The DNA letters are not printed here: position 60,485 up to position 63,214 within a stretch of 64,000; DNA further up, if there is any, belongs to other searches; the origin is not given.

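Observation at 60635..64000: Accessory SecA2-like ATPase on a mobile element, followed by a signal-peptide protein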

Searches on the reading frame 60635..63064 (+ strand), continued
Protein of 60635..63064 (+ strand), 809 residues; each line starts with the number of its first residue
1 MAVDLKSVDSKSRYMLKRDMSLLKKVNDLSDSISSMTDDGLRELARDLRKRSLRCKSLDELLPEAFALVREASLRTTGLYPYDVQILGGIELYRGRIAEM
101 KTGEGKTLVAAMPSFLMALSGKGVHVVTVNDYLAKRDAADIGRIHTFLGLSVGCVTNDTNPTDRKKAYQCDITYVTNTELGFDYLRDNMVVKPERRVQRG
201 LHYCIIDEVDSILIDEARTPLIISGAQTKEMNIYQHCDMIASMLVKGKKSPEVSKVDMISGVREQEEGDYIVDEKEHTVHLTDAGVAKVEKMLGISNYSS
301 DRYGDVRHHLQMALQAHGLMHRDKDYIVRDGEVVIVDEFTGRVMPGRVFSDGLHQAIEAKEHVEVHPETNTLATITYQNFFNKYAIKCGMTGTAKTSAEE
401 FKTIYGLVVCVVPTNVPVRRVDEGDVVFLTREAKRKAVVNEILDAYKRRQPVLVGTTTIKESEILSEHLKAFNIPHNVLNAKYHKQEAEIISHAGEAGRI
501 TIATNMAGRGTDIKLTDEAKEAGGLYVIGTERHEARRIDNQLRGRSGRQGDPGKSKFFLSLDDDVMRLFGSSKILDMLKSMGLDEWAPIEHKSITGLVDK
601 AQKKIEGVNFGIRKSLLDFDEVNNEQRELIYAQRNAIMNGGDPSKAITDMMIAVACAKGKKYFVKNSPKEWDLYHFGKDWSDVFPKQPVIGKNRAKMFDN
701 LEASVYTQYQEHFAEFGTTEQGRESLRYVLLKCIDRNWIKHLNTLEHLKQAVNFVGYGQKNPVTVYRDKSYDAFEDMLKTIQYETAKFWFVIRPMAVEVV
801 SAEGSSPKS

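Call 47: get_annotated_region(hit=H102, flank=900)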
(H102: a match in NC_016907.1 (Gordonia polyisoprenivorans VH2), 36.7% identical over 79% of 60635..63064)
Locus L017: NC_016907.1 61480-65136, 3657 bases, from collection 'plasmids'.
description: Gordonia polyisoprenivorans VH2 plasmid p174, complete sequence
organism: Gordonia polyisoprenivorans VH2 (NCBI taxid 1112204)
taxonomy: Bacteria; Actinomycetota; Actinomycetes; Mycobacteriales; Gordoniaceae; Gordonia; Gordonia polyisoprenivorans; Gordonia polyisoprenivorans VH2
host: -; source: -; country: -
typing (MOB-suite, as given by PLSDB): non-mobilizable
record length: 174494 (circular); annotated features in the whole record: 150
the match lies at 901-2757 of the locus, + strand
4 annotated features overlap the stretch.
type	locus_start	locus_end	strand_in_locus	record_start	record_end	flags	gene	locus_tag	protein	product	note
CDS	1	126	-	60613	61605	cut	-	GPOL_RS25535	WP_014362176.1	malate dehydrogenase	GO:0006108 - malate metabolic process [Evidence IEA]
CDS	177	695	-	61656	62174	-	-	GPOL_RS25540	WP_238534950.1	META domain-containing protein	-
CDS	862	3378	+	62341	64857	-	secA2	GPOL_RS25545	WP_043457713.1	accessory Sec system translocase SecA2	GO:0006886 - intracellular protein transport [Evidence IEA]; GO:0017038 - protein import [Evidence IEA]; GO:0006605 - ...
CDS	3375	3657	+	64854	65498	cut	-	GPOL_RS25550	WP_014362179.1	CDP-alcohol phosphatidyltransferase family protein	GO:0008654 - phospholipid biosynthetic process [Evidence IEA]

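Call 48: get_annotated_region(hit=H56, flank=900)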
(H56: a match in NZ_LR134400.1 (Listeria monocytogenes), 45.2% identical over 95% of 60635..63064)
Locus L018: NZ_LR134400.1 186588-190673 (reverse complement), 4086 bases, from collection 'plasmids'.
description: Listeria monocytogenes strain NCTC7974 plasmid 3, complete sequence
organism: Listeria monocytogenes (NCBI taxid 1639)
taxonomy: Bacteria; Bacillota; Bacilli; Bacillales; Listeriaceae; Listeria; Listeria monocytogenes
host: -; source: Homo sapiens,Vein blood; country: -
typing (MOB-suite, as given by PLSDB): non-mobilizable
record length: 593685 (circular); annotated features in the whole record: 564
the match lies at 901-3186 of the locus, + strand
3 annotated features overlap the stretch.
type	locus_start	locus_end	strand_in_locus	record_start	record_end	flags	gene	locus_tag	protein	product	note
CDS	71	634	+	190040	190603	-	raiA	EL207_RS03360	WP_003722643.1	ribosome-associated translation inhibitor RaiA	GO:0009386 - translational attenuation [Evidence IEA]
CDS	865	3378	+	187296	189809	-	secA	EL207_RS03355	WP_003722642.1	preprotein translocase subunit SecA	GO:0006886 - intracellular protein transport [Evidence IEA]; GO:0017038 - protein import [Evidence IEA]; GO:0006605 - ...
CDS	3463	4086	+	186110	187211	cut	prfB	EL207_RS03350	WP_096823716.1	peptide chain release factor 2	-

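Call 49: get_annotated_region(hit=H66, flank=900)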
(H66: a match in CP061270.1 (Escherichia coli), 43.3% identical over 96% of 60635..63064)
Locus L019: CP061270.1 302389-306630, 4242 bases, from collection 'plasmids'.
description: Escherichia coli strain STEC1012 plasmid pSTEC1012_1, complete sequence
organism: Escherichia coli (NCBI taxid 562)
taxonomy: Bacteria; Pseudomonadota; Gammaproteobacteria; Enterobacterales; Enterobacteriaceae; Escherichia; Escherichia coli
host: -; source: Sheep,cell culture; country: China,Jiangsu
typing (MOB-suite, as given by PLSDB): non-mobilizable
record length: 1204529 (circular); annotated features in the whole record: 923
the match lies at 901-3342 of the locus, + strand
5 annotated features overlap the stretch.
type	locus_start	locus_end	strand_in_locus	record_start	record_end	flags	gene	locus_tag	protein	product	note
CDS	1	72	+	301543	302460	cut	lpxC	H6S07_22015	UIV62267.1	UDP-3-O-acyl-N-acetylglucosamine deacetylase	-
CDS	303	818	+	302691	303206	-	secM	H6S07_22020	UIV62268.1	secA regulator SecM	-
CDS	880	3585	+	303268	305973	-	secA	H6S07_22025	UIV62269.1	preprotein translocase subunit SecA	-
CDS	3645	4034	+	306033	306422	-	mutT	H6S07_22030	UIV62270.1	8-oxo-dGTP diphosphatase MutT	-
CDS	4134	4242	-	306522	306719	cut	yacG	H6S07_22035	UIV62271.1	DNA gyrase inhibitor YacG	-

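Call 50: get_annotated_region(hit=H73, flank=900)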
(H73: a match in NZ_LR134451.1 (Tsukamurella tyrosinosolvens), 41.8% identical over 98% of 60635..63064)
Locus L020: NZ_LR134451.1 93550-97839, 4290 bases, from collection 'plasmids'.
description: Tsukamurella tyrosinosolvens strain NCTC13231 plasmid 9, complete sequence
organism: Tsukamurella tyrosinosolvens (NCBI taxid 57704)
taxonomy: Bacteria; Actinomycetota; Actinomycetes; Mycobacteriales; Tsukamurellaceae; Tsukamurella; Tsukamurella tyrosinosolvens
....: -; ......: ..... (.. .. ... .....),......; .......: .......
typing (MOB-suite, as given by PLSDB): non-mobilizable
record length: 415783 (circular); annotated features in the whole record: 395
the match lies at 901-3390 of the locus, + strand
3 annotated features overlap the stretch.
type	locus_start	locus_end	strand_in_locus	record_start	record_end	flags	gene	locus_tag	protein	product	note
CDS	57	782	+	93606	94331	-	raiA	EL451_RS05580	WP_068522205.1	ribosome-associated translation inhibitor RaiA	GO:0009386 - translational attenuation [Evidence IEA]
CDS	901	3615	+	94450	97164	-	secA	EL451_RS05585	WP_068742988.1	preprotein translocase subunit SecA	GO:0006886 - intracellular protein transport [Evidence IEA]; GO:0017038 - protein import [Evidence IEA]; GO:0006605 - ...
CDS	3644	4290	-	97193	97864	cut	-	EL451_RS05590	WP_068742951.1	hypothetical protein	-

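Call 51: get_annotated_region(hit=H54, flank=6000)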
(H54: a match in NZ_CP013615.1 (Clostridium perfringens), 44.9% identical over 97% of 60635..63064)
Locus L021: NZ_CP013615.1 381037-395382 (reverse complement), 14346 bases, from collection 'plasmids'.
description: Clostridium perfringens strain JP838 plasmid pJFP838A, complete sequence
organism: Clostridium perfringens (NCBI taxid 1502)
taxonomy: Bacteria; Bacillota; Clostridia; Eubacteriales; Clostridiaceae; Clostridium; Clostridium perfringens
host: -; source: canine,Pure culture; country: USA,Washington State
typing (MOB-suite, as given by PLSDB): non-mobilizable
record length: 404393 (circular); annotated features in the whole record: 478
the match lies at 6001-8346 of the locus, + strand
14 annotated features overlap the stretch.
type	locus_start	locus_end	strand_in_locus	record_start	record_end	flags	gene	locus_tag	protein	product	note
CDS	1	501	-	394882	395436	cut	-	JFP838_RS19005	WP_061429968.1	HPF/RaiA family ribosome-associated protein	-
CDS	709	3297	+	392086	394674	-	-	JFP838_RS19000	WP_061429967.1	AAA family ATPase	GO:0006302 - double-strand break repair [Evidence IEA]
CDS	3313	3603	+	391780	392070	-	-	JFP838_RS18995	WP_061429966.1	hypothetical protein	-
CDS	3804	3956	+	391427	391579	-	-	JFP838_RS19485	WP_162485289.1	hypothetical protein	-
CDS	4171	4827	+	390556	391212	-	-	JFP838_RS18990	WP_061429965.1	tRNA(His) guanylyltransferase Thg1 family protein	GO:0006400 - tRNA modification [Evidence IEA]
CDS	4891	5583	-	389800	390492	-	-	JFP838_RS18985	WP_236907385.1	DNA methyltransferase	GO:0006306 - DNA methylation [Evidence IEA]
CDS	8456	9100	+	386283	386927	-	-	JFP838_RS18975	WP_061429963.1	hypothetical protein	-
CDS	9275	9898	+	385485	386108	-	-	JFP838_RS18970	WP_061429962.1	Bax inhibitor-1 family protein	-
CDS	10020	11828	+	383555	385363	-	-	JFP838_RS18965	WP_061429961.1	ATP-binding protein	-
CDS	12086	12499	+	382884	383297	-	-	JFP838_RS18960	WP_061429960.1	hypothetical protein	-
CDS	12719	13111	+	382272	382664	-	-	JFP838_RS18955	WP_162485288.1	hypothetical protein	-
CDS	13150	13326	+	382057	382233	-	-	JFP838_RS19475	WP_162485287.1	hypothetical protein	-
CDS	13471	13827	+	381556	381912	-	-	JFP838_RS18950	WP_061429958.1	hypothetical protein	-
CDS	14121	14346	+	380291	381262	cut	-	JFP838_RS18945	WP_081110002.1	metallophosphoesterase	-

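Call 52: get_annotated_region(hit=H53, flank=900)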
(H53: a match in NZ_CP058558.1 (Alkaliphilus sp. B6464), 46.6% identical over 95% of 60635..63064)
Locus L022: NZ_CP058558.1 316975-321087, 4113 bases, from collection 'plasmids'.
description: Alkaliphilus sp. B6464 plasmid pB6464, complete sequence
organism: Alkaliphilus sp. B6464 (NCBI taxid 2731219)
taxonomy: Bacteria; Bacillota; Clostridia; Peptostreptococcales; Natronincolaceae; Alkaliphilus; Alkaliphilus sp. B6464
host: -; source: -; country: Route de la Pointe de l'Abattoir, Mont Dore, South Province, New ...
typing (MOB-suite, as given by PLSDB): non-mobilizable
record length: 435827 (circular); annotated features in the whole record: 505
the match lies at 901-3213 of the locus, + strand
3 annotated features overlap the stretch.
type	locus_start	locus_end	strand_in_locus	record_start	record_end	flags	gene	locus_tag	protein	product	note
CDS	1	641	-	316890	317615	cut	-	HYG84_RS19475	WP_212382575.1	MerR family transcriptional regulator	GO:0006355 - regulation of DNA-templated transcription [Evidence IEA]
CDS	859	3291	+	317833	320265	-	secA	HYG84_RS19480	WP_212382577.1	preprotein translocase subunit SecA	GO:0043952 - protein transport by the Sec complex [Evidence IEA]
CDS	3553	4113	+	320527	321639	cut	-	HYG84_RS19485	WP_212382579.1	sigma-70 family RNA polymerase sigma factor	GO:0006352 - DNA-templated transcription initiation [Evidence IEA]; GO:0006355 - regulation of DNA-templated ...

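Call 53: get_annotated_region(hit=H9, flank=6000)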
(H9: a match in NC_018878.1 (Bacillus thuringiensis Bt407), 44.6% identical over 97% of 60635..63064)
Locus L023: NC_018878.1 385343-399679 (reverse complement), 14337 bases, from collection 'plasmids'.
description: Bacillus thuringiensis Bt407 plasmid BTB_502p, complete sequence
organism: Bacillus thuringiensis Bt407 (NCBI taxid 527021)
taxonomy: Bacteria; Bacillota; Bacilli; Bacillales; Bacillaceae; Bacillus; Bacillus thuringiensis; Bacillus thuringiensis Bt407
host: -; source: -; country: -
typing (MOB-suite, as given by PLSDB): non-mobilizable; replicon rep_cluster_18; mating-pair formation MPF_T
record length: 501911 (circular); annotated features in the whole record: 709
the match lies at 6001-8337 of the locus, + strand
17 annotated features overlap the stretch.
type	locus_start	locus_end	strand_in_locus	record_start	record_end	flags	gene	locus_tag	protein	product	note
CDS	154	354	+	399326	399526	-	-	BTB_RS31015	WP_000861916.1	hypothetical protein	-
CDS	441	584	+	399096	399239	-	-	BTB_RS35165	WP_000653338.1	hypothetical protein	-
CDS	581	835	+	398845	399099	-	-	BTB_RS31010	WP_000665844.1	hypothetical protein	-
CDS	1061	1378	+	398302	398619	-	-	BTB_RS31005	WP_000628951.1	hypothetical protein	-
CDS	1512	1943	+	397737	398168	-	-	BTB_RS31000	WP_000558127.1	hypothetical protein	-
CDS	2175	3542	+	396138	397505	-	-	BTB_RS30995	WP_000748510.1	SH3 domain-containing protein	-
CDS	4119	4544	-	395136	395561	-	-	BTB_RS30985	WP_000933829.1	hypothetical protein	-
CDS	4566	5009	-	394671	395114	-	-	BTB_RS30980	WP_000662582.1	hypothetical protein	-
CDS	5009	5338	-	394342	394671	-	-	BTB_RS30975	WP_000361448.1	hypothetical protein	-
CDS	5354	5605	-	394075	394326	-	-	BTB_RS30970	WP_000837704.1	hypothetical protein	-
CDS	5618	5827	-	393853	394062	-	-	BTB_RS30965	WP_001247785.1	hypothetical protein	-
CDS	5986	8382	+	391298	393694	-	secA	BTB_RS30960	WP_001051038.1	preprotein translocase subunit SecA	GO:0006886 - intracellular protein transport [Evidence IEA]; GO:0017038 - protein import [Evidence IEA]; GO:0006605 - ...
CDS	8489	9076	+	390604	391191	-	-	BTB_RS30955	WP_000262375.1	hypothetical protein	-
CDS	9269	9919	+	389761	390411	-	-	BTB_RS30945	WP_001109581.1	hypothetical protein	-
CDS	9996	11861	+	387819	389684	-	-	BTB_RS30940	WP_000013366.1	ATP-binding protein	-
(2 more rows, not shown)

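Call 62: find_encoding_contigs(protein=P0026, flank=10000, max_places=2)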
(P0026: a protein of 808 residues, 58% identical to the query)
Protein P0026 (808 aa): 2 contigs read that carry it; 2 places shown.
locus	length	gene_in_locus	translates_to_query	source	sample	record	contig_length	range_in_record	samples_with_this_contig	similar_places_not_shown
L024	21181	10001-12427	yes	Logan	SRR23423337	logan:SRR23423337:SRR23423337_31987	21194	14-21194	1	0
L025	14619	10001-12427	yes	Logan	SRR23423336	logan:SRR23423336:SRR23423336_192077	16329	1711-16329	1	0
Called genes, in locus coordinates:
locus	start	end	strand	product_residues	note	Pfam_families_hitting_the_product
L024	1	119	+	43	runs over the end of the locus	?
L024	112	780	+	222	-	PF00535:Glycos_transf_2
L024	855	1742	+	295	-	-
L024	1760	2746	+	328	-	PF00132:Hexapep (faint), PF25087:GMPPB_C (faint)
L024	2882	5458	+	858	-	PF01443:Viral_helicase1 (faint), PF14490:HHH_RecD2 (faint), PF13086:AAA_11 (faint), PF13245:AAA_19, PF13604:AAA_30, PF18335:SH3_13 (faint), PF13538:UvrD_C_2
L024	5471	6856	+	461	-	-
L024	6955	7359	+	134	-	-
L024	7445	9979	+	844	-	PF05496:RuvB_N (weak), PF00005:ABC_tran (faint), PF01078:Mg_chelatase (faint), PF13191:AAA_16 (faint), PF00004:AAA, PF17866:AAA_lid_6, PF00004:AAA, PF17866:AAA_lid_6, +5 more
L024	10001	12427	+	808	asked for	PF07517:SecA_DEAD, PF00270:DEAD, PF01043:SecA_PP_bind, PF21090:P-loop_SecA, PF07516:SecA_SW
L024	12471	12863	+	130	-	PF18936:DUF5684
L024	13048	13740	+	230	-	-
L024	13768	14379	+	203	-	-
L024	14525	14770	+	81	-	-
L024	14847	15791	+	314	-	PF01693:Cauli_VI, PF00075:RNase_H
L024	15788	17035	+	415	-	PF09903:DUF2130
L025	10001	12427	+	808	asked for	PF07517:SecA_DEAD, PF00270:DEAD, PF01043:SecA_PP_bind, PF21090:P-loop_SecA, PF07516:SecA_SW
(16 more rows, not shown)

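Call 63: find_encoding_contigs(protein=P0028, flank=10000, max_places=2)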
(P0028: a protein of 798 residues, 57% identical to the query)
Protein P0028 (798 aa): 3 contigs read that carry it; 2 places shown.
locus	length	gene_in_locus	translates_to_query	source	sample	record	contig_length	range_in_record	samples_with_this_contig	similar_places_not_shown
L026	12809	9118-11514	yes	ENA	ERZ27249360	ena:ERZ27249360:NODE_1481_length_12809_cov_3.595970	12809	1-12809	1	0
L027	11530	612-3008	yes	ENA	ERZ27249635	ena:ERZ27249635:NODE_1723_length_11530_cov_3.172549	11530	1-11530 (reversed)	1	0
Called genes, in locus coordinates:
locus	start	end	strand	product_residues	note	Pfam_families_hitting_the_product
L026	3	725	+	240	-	?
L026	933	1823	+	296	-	-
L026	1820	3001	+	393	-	-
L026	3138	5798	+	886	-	PF14490:HHH_RecD2 (faint), PF13086:AAA_11 (faint), PF13245:AAA_19, PF13604:AAA_30, PF01443:Viral_helicase1 (faint), PF18335:SH3_13 (weak), PF13538:UvrD_C_2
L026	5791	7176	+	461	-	-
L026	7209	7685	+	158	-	-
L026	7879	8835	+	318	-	PF13651:EcoRI_methylase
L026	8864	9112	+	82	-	-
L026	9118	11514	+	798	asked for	PF07517:SecA_DEAD, PF00270:DEAD (weak), PF01043:SecA_PP_bind, PF21090:P-loop_SecA, PF07516:SecA_SW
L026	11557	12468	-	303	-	-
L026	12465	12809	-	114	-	?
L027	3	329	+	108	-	?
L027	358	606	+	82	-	-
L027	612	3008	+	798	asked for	PF07517:SecA_DEAD, PF00270:DEAD (weak), PF01043:SecA_PP_bind, PF21090:P-loop_SecA, PF07516:SecA_SW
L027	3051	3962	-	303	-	-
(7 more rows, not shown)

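Call 64: find_encoding_contigs(protein=P0004, flank=10000, max_places=2)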
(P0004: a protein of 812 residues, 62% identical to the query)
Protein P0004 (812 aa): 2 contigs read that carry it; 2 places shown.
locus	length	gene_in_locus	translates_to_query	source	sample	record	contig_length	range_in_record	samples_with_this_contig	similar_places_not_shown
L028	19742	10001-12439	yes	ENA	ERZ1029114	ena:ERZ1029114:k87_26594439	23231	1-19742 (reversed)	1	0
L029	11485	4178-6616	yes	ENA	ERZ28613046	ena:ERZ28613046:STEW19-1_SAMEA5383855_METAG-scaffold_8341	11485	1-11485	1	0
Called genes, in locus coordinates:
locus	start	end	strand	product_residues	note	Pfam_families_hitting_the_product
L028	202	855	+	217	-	-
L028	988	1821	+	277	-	-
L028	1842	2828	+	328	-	PF25087:GMPPB_C (faint), PF00132:Hexapep (faint)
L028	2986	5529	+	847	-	PF14490:HHH_RecD2 (faint), PF09848:SLFN-g3_helicase (faint), PF13086:AAA_11 (faint), PF13245:AAA_19, PF13604:AAA_30, PF01443:Viral_helicase1 (faint), PF18335:SH3_13 (weak), PF13538:UvrD_C_2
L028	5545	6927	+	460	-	-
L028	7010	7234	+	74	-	-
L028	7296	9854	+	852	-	PF20720:nSTAND3 (faint), PF13521:AAA_28 (faint), PF05496:RuvB_N (weak), PF13191:AAA_16 (faint), PF00004:AAA, PF17866:AAA_lid_6, PF00004:AAA, PF17866:AAA_lid_6, +6 more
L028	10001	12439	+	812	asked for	PF07517:SecA_DEAD, PF00270:DEAD (weak), PF01043:SecA_PP_bind, PF21090:P-loop_SecA, PF07516:SecA_SW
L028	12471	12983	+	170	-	PF18936:DUF5684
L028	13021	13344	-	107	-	-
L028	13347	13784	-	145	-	PF00383:dCMP_cyt_deam_1, PF14437:MafB19-deam (weak)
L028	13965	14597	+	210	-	-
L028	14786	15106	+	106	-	-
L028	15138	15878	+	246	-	PF01693:Cauli_VI, PF00075:RNase_H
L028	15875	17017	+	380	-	PF09903:DUF2130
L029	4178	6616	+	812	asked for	PF07517:SecA_DEAD, PF00270:DEAD (weak), PF01043:SecA_PP_bind, PF21090:P-loop_SecA, PF07516:SecA_SW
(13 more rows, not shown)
